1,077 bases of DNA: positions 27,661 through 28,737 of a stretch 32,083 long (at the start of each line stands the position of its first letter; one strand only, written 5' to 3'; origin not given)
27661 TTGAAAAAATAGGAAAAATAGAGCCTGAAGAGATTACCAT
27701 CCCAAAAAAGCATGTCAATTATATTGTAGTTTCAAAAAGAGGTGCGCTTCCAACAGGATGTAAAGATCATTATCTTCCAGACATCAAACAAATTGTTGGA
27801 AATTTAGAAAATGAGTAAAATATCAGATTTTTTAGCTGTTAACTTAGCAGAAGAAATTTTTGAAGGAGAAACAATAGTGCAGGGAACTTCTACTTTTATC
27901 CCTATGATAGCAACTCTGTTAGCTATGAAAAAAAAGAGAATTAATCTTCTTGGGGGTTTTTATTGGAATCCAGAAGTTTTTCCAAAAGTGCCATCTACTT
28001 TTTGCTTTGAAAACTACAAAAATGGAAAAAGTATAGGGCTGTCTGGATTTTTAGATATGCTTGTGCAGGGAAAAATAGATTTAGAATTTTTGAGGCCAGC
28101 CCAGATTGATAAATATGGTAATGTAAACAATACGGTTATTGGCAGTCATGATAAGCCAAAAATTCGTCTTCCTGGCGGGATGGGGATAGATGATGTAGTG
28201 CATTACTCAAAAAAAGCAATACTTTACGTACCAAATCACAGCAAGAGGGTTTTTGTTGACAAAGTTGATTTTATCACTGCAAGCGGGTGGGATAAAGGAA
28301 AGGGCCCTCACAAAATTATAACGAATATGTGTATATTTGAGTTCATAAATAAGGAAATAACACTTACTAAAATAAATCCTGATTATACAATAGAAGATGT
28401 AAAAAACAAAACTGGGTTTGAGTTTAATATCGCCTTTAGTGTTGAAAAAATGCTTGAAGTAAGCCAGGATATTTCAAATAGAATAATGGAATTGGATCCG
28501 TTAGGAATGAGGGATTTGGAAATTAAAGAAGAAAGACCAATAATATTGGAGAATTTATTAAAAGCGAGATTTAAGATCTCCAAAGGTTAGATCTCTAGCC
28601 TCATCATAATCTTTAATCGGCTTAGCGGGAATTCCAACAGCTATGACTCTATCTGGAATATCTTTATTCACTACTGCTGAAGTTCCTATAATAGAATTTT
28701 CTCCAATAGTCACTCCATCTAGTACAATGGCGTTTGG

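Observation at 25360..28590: Five-gene leaderless operon coupling a sugar nucleotidyltransferase, a half-GT-B protein, a GNAT and a GctA/GctB-like CoA-transferase pair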

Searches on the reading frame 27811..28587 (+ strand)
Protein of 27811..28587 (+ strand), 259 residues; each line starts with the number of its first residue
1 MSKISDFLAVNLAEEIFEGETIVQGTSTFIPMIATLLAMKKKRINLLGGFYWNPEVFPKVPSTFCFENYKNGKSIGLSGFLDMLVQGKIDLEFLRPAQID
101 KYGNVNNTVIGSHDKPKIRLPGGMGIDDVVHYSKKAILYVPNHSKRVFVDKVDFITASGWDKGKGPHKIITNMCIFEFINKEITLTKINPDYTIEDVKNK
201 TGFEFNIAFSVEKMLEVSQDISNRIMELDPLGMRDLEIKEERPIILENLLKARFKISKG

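Call 4: search_protein_families(library=pfam, proteins=[window:27811-28587:+], max_evalue=0.01)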
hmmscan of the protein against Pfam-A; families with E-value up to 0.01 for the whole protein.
window:27811-28587:+ (259 aa): 1 family
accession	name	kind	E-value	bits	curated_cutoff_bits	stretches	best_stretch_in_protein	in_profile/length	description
PF01144.29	CoA_trans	-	1.7e-18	67.3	23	1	84-199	96-216/217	Coenzyme A transferase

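Call 9: search_protein_families(library=ncbifam, proteins=[window:27811-28587:+], max_evalue=0.001)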
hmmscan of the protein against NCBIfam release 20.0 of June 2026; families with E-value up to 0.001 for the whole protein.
window:27811-28587:+ (259 aa): 1 family
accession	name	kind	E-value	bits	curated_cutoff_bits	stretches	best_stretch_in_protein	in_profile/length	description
TIGR02428.1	pcaJ_scoB_fam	subfamily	1.7e-07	30.9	243.55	1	82-206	88-206/207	3-oxoacid CoA-transferase subunit B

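Call 10: search_solved_structures(query=window:27811-28587:+, max_evalue=1, show_alignments=4)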
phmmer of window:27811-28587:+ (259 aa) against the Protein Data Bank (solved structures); distinct sequences matched with E-value up to 1: 23.
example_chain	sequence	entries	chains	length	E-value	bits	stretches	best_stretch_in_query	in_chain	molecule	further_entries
1poi_B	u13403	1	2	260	1e-17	67.5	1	83-213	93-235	GLUTACONATE COENZYME A-TRANSFERASE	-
5n00_B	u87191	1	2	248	4e-15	59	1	12-236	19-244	Glutaconate CoA-transferase family, subunit B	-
5n01_D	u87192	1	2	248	4.1e-15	59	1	12-236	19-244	Glutaconate CoA-transferase family, subunit B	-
5n02_D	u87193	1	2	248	4.1e-15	59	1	12-236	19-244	Glutaconate CoA-transferase family, subunit B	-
5n03_D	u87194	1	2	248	6.2e-15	58.4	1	12-236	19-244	Glutaconate CoA-transferase family, subunit B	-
5mzw_D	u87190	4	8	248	6.9e-15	58.2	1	12-236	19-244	Glutaconate CoA-transferase family, subunit B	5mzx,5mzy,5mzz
6con_B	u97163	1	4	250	1.3e-10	44.3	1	96-239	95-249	CoA-transferase subunit beta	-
3cdk_B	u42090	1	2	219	9.2e-09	38.2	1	83-211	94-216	Succinyl-CoA:3-ketoacid-coenzyme A transferase subunit B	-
3rrl_B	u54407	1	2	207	1.9e-08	37.1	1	82-207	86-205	Succinyl-CoA:3-ketoacid-coenzyme A transferase subunit B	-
6co6_B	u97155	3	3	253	7.6e-08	35.2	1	82-238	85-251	Probable CoA-transferase beta subunit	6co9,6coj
3dlx_A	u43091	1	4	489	3.8e-05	26.3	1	83-217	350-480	Succinyl-CoA:3-ketoacid-coenzyme A transferase 1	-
8k9h_A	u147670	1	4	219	5.8e-05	25.7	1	84-212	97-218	Butyrate-acetoacetate CoA-transferase subunit B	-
1ooz_A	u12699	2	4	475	0.00013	24.6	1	83-214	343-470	Succinyl-CoA:3-ketoacid-coenzyme A transferase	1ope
2nrb_A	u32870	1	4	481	0.00013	24.6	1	83-214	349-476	Succinyl-CoA:3-ketoacid-coenzyme A transferase 1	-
2nrc_A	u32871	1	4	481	0.00013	24.6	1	83-214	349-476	Succinyl-CoA:3-ketoacid-coenzyme A transferase 1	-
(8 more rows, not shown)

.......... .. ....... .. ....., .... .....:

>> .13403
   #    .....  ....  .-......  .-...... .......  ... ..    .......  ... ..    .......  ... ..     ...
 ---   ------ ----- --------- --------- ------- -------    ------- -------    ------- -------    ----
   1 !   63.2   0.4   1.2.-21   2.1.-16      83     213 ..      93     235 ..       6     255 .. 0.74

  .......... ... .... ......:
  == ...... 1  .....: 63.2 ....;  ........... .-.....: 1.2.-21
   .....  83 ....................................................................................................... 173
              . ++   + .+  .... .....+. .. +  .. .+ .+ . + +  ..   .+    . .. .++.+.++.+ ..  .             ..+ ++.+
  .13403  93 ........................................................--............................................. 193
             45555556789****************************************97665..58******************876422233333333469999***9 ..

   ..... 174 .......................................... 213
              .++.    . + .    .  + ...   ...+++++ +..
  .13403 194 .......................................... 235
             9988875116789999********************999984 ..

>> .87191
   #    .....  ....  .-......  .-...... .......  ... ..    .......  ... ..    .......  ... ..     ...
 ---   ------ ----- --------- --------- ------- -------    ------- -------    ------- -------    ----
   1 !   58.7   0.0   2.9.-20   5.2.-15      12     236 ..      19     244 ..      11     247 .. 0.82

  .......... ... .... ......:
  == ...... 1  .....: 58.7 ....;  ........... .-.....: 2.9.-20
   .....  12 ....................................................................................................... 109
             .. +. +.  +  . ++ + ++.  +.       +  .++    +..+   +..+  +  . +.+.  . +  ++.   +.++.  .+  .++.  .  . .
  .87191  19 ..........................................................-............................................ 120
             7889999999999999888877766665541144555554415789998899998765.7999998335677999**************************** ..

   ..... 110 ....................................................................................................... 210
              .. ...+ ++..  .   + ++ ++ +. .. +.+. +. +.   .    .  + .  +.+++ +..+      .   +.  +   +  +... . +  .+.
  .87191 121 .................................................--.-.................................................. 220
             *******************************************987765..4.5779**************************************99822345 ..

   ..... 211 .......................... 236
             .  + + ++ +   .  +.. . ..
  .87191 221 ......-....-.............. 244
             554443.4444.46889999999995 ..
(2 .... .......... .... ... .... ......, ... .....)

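Call 12: find_homologous_proteins(query=window:27811-28587:+, max_evalue=0.001)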
Query window:27811-28587:+ (259 aa): 88 proteins with E <= 0.001 among 462 candidates.
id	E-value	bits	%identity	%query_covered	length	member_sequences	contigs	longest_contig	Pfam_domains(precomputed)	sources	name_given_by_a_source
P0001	2.5e-169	579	100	100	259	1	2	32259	PF01144.30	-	-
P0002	1.1e-142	492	86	97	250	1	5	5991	PF01144.30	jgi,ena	-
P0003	1.1e-141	489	84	97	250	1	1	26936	PF01144.30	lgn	-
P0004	2.2e-118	412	72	98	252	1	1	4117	PF01144.30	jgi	jgi:glutaconate CoA-transferase subunit B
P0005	8.2e-115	400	71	95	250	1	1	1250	PF01144.30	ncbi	-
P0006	2.1e-110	386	66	95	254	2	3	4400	PF01144.30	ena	-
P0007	5.3e-109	381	68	95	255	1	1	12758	PF01144.30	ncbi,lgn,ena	-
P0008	3.7e-108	379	66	95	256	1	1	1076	PF01144.30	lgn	-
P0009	5.7e-108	378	68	95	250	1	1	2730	PF01144.30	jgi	jgi:glutaconate CoA-transferase, subunit B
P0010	6.5e-108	378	67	96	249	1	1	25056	PF01144.30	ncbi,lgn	-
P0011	2.4e-106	373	65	96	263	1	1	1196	PF01144.30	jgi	jgi:glutaconate CoA-transferase subunit B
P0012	3.3e-106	372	66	96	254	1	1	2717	PF01144.30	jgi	-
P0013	1.1e-105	371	65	95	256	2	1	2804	PF01144.30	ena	-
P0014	1.6e-105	370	67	95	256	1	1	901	PF01144.30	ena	-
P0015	7.8e-105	368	66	95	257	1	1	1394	PF01144.30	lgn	-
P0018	5.6e-104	365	66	95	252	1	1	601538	PF01144.30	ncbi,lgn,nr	ncbi:MAG: hypothetical protein PHH00_00420 [Candidatus Nanoarchaeia archaeon]|nr:hypothetical protei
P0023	2.0e-102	360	64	96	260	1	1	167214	PF01144.30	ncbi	-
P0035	4.6e-100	352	64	94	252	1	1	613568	PF01144.30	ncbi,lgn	-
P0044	4.2e-93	329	61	94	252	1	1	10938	PF01144.30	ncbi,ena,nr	ncbi:MAG TPA: CoA-transferase [Candidatus Omnitrophota bacterium]|nr:CoA-transferase [Candidatus Omn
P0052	3.4e-43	166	39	94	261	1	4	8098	PF01144.30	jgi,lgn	jgi:glutaconate CoA-transferase subunit B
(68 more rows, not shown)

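Call 13: find_encoding_contigs(protein=P0018, flank=10000, max_places=1)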
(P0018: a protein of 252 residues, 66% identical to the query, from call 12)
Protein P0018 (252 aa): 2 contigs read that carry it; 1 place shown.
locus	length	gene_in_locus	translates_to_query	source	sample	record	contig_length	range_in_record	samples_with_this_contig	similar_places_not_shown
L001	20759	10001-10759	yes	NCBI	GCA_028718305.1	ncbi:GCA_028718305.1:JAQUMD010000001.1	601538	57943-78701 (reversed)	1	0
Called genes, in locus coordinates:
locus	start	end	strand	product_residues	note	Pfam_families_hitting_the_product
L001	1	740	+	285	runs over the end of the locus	PF01944:SpoIIM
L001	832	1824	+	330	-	PF00953:Glycos_transf_4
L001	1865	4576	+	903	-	PF02516:STT3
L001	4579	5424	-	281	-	PF00288:GHMP_kinases_N, PF08544:GHMP_kinases_C (weak)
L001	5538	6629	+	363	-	PF02350:Epimerase_2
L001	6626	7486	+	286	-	PF02475:TRM5-TYW2_MTfase (weak), PF05050:Methyltransf_21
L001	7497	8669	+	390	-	PF00534:Glycos_transf_1, PF13692:Glyco_trans_1_4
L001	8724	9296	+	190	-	PF00583:Acetyltransf_1, PF13673:Acetyltransf_10, PF13508:Acetyltransf_7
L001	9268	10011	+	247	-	PF01144:CoA_trans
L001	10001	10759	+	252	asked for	PF01144:CoA_trans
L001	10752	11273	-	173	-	PF25084:LbH_EIF2B (faint), PF00132:Hexapep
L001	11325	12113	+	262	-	PF01522:Polysacc_deac_1, PF10096:DUF2334 (weak)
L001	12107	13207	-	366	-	PF13439:Glyco_transf_4, PF00534:Glycos_transf_1 (weak), PF13692:Glyco_trans_1_4 (weak)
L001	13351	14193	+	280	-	PF01370:Epimerase, PF04321:RmlD_sub_bind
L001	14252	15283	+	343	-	PF01073:3Beta_HSD, PF01370:Epimerase, PF02719:Polysacc_synt_2, PF04321:RmlD_sub_bind, PF07993:NAD_binding_4, PF16363:GDP_Man_Dehyd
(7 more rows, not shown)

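Call 14: find_encoding_contigs(protein=P0035, flank=10000, max_places=1)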
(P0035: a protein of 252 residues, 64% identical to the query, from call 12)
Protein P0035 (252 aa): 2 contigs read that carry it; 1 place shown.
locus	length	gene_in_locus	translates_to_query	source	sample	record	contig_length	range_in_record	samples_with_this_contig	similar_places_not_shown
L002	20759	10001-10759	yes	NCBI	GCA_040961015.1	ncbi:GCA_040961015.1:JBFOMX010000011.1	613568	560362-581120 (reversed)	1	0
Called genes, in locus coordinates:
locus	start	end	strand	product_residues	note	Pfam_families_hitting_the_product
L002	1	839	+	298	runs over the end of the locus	PF13385:Laminin_G_3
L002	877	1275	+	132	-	PF01920:Prefoldin_2 (faint), PF02996:Prefoldin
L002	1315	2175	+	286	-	PF01944:SpoIIM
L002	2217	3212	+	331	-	PF00953:Glycos_transf_4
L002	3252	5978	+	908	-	PF02516:STT3, PF21436:STT3-PglB_core (weak)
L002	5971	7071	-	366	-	PF04321:RmlD_sub_bind, PF01370:Epimerase, PF16363:GDP_Man_Dehyd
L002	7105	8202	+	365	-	PF02350:Epimerase_2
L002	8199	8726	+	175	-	PF08241:Methyltransf_11 (weak)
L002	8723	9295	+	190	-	PF13420:Acetyltransf_4 (weak), PF00583:Acetyltransf_1, PF13673:Acetyltransf_10, PF13508:Acetyltransf_7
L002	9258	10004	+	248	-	PF01144:CoA_trans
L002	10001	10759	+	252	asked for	PF01144:CoA_trans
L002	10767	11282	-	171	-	PF25087:GMPPB_C (faint), PF25084:LbH_EIF2B (weak), PF00132:Hexapep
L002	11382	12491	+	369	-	PF00534:Glycos_transf_1, PF13692:Glyco_trans_1_4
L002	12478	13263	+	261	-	PF01522:Polysacc_deac_1, PF10096:DUF2334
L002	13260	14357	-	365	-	PF13439:Glyco_transf_4, PF00534:Glycos_transf_1, PF13692:Glyco_trans_1_4 (weak)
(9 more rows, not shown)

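Call 15: find_encoding_contigs(protein=P0023, flank=10000, max_places=1)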
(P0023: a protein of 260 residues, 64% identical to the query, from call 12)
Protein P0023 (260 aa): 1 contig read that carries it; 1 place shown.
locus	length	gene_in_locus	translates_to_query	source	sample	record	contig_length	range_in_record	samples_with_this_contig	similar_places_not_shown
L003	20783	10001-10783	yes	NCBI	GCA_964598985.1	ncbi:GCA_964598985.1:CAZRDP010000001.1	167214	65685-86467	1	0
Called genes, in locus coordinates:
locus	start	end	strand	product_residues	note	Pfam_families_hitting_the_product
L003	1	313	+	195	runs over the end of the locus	PF01956:EMC3_TMCO1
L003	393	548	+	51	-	-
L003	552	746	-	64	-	-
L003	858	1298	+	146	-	PF02996:Prefoldin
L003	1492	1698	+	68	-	-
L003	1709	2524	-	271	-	PF01008:IF-2B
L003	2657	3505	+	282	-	PF01944:SpoIIM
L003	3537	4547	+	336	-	PF00953:Glycos_transf_4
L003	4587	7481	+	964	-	-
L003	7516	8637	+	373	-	PF02350:Epimerase_2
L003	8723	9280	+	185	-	PF00583:Acetyltransf_1, PF13420:Acetyltransf_4, PF13673:Acetyltransf_10, PF13508:Acetyltransf_7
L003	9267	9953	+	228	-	-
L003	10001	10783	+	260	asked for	PF01144:CoA_trans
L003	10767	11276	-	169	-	PF00132:Hexapep (weak)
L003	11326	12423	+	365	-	PF00534:Glycos_transf_1, PF13692:Glyco_trans_1_4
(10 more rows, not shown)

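Call 18: search_solved_structures(query=A1, max_evalue=0.01, show_alignments=5)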
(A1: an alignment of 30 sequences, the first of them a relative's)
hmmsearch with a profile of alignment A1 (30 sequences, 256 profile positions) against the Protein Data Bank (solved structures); distinct sequences matched with E-value up to 0.01: 23.
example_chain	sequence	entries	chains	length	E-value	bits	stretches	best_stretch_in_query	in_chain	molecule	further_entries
5n03_D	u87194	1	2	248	6.8e-36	127.2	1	5-241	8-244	Glutaconate CoA-transferase family, subunit B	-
1poi_B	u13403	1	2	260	6.9e-36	127.2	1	4-236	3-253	GLUTACONATE COENZYME A-TRANSFERASE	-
5n00_B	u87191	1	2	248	6.9e-36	127.1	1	5-241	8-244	Glutaconate CoA-transferase family, subunit B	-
5mzw_D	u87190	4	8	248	8.8e-36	126.8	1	5-241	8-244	Glutaconate CoA-transferase family, subunit B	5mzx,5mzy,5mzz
5n02_D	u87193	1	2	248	1.1e-35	126.5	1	5-241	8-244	Glutaconate CoA-transferase family, subunit B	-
5n01_D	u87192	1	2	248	1.2e-35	126.3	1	5-241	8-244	Glutaconate CoA-transferase family, subunit B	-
6con_B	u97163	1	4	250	4e-24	88.6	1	8-244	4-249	CoA-transferase subunit beta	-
6co6_B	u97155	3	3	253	1.2e-21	80.5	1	25-243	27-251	Probable CoA-transferase beta subunit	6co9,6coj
3cdk_B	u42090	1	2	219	3.1e-10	43.1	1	75-216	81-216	Succinyl-CoA:3-ketoacid-coenzyme A transferase subunit B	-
3rrl_B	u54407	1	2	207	1.4e-08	37.7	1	75-212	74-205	Succinyl-CoA:3-ketoacid-coenzyme A transferase subunit B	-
3dlx_A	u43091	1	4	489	2.3e-08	37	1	78-224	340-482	Succinyl-CoA:3-ketoacid-coenzyme A transferase 1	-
3oxo_A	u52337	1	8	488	6.9e-08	35.4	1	76-225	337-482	Succinyl-CoA:3-ketoacid-coenzyme A transferase 1, mitochondrial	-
2nrc_A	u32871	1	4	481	8.3e-08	35.1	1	76-223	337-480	Succinyl-CoA:3-ketoacid-coenzyme A transferase 1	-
2nrb_A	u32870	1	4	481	8.3e-08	35.1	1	76-223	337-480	Succinyl-CoA:3-ketoacid-coenzyme A transferase 1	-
1m3e_A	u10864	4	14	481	8.3e-08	35.1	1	76-223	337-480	SUCCINYL-COA:3-KETOACID-COENZYME A TRANSFERASE | Succinyl-CoA:3-ketoacid-coenzyme A transferase, mitochondrial precursor | Succinyl-CoA:3-ketoacid-coenzyme A tr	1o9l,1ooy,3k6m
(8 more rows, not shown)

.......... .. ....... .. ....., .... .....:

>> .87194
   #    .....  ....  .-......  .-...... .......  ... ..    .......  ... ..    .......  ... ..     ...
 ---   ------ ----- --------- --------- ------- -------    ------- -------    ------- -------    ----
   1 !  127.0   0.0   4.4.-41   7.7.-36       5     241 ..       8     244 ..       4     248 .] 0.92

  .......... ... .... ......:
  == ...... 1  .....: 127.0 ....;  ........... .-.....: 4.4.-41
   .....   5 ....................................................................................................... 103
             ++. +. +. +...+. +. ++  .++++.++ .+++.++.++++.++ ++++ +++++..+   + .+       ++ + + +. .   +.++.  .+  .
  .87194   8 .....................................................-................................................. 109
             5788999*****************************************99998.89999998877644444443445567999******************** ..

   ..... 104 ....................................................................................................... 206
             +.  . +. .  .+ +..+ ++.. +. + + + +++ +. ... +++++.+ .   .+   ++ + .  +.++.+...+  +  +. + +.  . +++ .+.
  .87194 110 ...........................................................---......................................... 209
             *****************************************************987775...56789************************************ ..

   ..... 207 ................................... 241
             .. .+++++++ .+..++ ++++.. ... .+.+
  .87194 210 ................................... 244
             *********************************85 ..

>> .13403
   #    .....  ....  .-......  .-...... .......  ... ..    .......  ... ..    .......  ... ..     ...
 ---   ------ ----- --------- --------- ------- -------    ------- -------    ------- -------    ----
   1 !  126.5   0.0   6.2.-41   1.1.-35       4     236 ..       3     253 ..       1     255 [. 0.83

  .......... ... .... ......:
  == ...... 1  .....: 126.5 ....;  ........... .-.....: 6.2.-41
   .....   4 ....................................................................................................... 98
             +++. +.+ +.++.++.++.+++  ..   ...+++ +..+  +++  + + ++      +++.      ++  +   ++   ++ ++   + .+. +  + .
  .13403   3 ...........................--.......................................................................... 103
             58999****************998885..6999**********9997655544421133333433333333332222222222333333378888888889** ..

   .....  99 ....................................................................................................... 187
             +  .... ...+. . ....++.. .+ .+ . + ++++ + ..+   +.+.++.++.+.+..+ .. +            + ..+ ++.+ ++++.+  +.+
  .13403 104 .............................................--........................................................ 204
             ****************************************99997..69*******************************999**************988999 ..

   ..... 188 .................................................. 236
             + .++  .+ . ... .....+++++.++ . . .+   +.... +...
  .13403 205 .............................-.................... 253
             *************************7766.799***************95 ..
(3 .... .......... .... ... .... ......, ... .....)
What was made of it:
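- Closest known: AibA/AibB, 3-methylglutaconyl-CoA decarboxylase. Same: Joint-best match for subunit B (7e-36, call 18).
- Missing beta nucleophile: GctB Glu54 and AibB Cys56 fall in one profile column, which corresponds to the variable Y51 here (call 18).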

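Call 19: find_related_loci(query=A1, collection=genome_contigs, flank=10000)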
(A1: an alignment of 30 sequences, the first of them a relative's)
Query A1 (259 aa) in genome_contigs; peptide patterns used: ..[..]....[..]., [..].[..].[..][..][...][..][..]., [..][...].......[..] (x = any residue, [..] = any of these).
599 stretches matched a pattern (row limit reached: there are more); 580 encode a relative of the query (tblastn E <= 1e-3); the best 80 are kept; 80 distinct loci.
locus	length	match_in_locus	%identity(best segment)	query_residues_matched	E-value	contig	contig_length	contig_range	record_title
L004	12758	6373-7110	68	3-247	6e-113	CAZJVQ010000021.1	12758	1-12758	MAG TPA_asm: Candidatus Woesearchaeota archaeon isolate binchicken_co136_21 genome assembly, contig: NODE_2210_length_12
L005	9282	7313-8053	66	4-249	6e-110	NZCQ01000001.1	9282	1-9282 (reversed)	MAG: Candidatus Pacearchaeota archaeon isolate ARS1180 80972, whole genome shotgun sequence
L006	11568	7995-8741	36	5-237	1e-42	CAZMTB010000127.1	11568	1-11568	MAG TPA_asm: uncultured Aquificales bacterium isolate binchicken_co219_435 genome assembly, contig: k141_1598240, whole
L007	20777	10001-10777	35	1-242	2e-40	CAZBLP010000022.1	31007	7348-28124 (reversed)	MAG TPA_asm: uncultured bacterium isolate binchicken_co291_23 genome assembly, contig: NODE_235_length_31007_cov_12.9750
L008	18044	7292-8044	35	4-237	4e-40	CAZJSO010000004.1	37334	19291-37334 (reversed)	MAG TPA_asm: uncultured Dehalococcoidia bacterium isolate binchicken_co349_18 genome assembly, contig: NODE_163_length_3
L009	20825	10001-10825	32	1-257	2e-39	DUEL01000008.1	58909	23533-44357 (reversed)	MAG TPA_asm: Thermoflexia bacterium isolate J88 Contig8, whole genome shotgun sequence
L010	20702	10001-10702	35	3-237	2e-39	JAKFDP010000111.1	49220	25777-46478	MAG: Anaerobacillus sp. isolate LC050 contig-124_546, whole genome shotgun sequence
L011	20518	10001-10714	33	3-241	5e-38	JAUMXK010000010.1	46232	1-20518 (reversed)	MAG: Eubacteriales bacterium isolate S15M_Sa_66 NODE_411_length_46232_cov_11.762024, whole genome shotgun sequence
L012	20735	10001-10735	35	4-237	8e-38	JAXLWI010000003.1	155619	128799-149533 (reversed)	MAG: Anaerolineae bacterium isolate STL-CHL19 C2.143.fa-3, whole genome shotgun sequence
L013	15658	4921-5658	35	4-238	1e-37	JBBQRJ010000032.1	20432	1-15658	MAG: Aggregatilineales bacterium isolate Co_metawrap_1667 Cmw_1667_k141_24575996_length_20432_cov_13.9962, whole genome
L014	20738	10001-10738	34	4-238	1e-37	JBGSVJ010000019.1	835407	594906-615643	MAG: Anaerolineae bacterium isolate JTS-AC454 k141_2992015, whole genome shotgun sequence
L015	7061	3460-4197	34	4-238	2e-37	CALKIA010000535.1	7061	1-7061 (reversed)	MAG TPA_asm: uncultured Chloroflexi bacterium isolate SRR5576005_bin.115_CONCOCT_v1.1_MAG genome assembly, contig: ERZ79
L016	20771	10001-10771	32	1-258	2e-37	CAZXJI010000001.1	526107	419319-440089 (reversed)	MAG TPA_asm: uncultured Oscillospiraceae bacterium isolate binchicken_co44_189 genome assembly, contig: NODE_6_length_52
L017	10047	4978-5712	32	4-237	7e-37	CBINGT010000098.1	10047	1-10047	MAG TPA_asm: uncultured Anaerolineae bacterium isolate SRR16817034_concoct_75 genome assembly, contig: ERZ27393559.2133,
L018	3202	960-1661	33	3-237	6e-37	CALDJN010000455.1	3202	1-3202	MAG TPA_asm: uncultured Anaerocolumna sp. isolate SRR1561999_bin.78_CONCOCT_v1.1_MAG genome assembly, contig: ERZ724026.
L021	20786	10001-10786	32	4-252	1e-36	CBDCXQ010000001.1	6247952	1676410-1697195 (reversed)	MAG: Phototrophicaceae bacterium isolate 8d80f9c3-6d8e-4825-b8ae-9e3aa385a75f genome assembly, contig: contig_1, whole g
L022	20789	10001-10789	34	4-242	3e-36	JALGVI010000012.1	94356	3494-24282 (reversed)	MAG: Candidatus Helarchaeota archaeon isolate Meg19_1012_Bin_504 Meg19_1012_Bin_504_scaffold_1003, whole genome shotgun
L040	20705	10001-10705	33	2-237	8e-35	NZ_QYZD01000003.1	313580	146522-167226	Paenibacillus thiaminolyticus strain BO5 NODE_3_length_313580_cov_261.606414, whole genome shotgun sequence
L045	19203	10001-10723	31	5-239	1e-34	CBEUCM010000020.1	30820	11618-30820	MAG TPA_asm: uncultured Archaeoglobaceae archaeon isolate SRR24791474_metabat2_3 genome assembly, contig: ERZ25515408.33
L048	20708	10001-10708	33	3-239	2e-34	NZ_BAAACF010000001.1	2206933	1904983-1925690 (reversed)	Clostridium malenominatum strain JCM 1405 sequence01, whole genome shotgun sequence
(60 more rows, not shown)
